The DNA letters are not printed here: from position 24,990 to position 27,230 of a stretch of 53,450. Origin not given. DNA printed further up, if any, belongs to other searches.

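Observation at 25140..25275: Ntn-type catalytic cysteine buried ~1,657 residues inside the polypeptide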

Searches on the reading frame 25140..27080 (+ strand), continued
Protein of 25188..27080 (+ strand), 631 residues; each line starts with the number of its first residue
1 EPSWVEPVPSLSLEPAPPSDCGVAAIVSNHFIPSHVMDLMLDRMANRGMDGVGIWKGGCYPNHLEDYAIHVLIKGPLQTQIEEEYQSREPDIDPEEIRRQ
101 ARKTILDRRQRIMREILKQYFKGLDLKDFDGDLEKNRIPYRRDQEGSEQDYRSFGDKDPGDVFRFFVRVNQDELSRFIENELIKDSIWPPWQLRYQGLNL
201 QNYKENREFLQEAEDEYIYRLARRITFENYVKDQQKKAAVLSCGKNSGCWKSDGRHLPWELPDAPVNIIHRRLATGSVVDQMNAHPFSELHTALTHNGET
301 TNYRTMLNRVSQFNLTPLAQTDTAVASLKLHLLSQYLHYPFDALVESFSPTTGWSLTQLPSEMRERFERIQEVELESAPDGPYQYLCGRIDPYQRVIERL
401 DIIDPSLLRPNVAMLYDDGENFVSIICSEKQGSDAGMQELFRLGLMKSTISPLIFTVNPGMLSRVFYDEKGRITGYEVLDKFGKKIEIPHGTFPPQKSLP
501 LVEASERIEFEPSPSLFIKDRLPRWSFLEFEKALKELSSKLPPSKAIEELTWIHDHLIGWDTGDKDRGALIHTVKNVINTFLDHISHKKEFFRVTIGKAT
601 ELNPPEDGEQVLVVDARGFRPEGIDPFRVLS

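Call 38: search_protein_families(library=pfam, proteins=[P0204, P0206, P0260], max_evalue=0.0001)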
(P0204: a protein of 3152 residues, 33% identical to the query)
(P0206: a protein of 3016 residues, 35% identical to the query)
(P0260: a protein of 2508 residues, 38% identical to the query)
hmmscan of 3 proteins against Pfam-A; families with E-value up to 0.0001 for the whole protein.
P0204 (3152 aa): 5 families
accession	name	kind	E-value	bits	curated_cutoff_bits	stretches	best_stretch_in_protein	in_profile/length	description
PF01645.23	Glu_synthase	-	1.9e-81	274.6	20.4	1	2545-2867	69-365/369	Conserved region in glutamate synthase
PF01565.28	FAD_binding_4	-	4.4e-28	98.2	26.4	1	1315-1457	1-138/139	FAD binding domain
PF01493.24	GXGXG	-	2.5e-08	34.1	32.5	1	926-1023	18-117/190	GXGXG motif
PF02913.24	FAD-oxidase_C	-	6.2e-08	33.1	21.2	1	1496-1733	10-248/248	FAD linked oxidases, C-terminal domain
PF00478.31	IMPDH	-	1.5e-06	27.9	25.6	1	2696-2808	131-237/345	IMP dehydrogenase / GMP reductase domain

P0206 (3016 aa): 7 families
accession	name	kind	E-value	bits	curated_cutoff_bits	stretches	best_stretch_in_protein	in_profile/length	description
PF01645.23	Glu_synthase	-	2.4e-82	277.5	20.4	1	1510-1831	67-368/369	Conserved region in glutamate synthase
PF01565.28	FAD_binding_4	-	8.8e-24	84.2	26.4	1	203-342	1-135/139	FAD binding domain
PF01493.24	GXGXG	-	3.9e-15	56.3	32.5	1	2642-2805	18-170/190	GXGXG motif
PF02913.24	FAD-oxidase_C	-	3.3e-07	30.7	21.2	1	382-628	8-248/248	FAD linked oxidases, C-terminal domain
PF01070.24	FMN_dh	-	1.1e-05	25.1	24.9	0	1736-1772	272-308/350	FMN-dependent dehydrogenase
PF04898.20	Glu_syn_central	-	7.1e-05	22.8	22.8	0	1709-1834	160-262/277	Glutamate synthase central domain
PF12838.12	Fer4_7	-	8.9e-05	23.3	27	0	939-958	1-20/52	4Fe-4S dicluster domain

P0260 (2508 aa): 5 families
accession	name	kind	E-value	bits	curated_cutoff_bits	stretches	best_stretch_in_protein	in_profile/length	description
PF01645.23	Glu_synthase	-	1.1e-80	272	20.4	1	1612-1929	67-364/369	Conserved region in glutamate synthase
PF01565.28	FAD_binding_4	-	5.5e-22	78.4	26.4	1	235-376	1-137/139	FAD binding domain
PF12838.12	Fer4_7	-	8.5e-06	26.6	27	0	1018-1037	1-20/52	4Fe-4S dicluster domain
PF02913.24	FAD-oxidase_C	-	1.3e-05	25.4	21.2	1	519-666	97-248/248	FAD linked oxidases, C-terminal domain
PF13183.11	Fer4_8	-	6.6e-05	23.8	27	0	726-792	2-60/68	4Fe-4S dicluster domain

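Call 52: list_cluster_members(proteins=[P0192, P0195, P0204, P0206, P0260])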
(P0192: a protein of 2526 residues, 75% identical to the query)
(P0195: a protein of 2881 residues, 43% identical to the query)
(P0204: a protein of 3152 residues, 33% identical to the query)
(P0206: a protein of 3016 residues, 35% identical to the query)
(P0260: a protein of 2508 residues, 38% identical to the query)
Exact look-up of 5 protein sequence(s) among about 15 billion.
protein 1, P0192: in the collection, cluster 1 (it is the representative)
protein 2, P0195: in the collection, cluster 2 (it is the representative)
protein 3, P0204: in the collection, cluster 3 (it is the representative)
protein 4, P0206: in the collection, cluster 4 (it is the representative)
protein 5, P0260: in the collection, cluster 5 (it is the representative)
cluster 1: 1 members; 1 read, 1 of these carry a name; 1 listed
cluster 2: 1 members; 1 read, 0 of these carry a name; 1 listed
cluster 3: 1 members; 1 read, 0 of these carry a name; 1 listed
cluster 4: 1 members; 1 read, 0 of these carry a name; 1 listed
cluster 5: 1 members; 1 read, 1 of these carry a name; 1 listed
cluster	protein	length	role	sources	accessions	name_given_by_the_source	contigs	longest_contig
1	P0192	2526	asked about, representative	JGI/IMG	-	glycolate dehydrogenase FAD-linked subunit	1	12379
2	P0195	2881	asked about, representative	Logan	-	-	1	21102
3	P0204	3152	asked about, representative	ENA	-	-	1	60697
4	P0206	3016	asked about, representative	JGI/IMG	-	-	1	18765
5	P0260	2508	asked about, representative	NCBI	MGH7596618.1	MAG: glutamate synthase-related protein, partial [bacterium]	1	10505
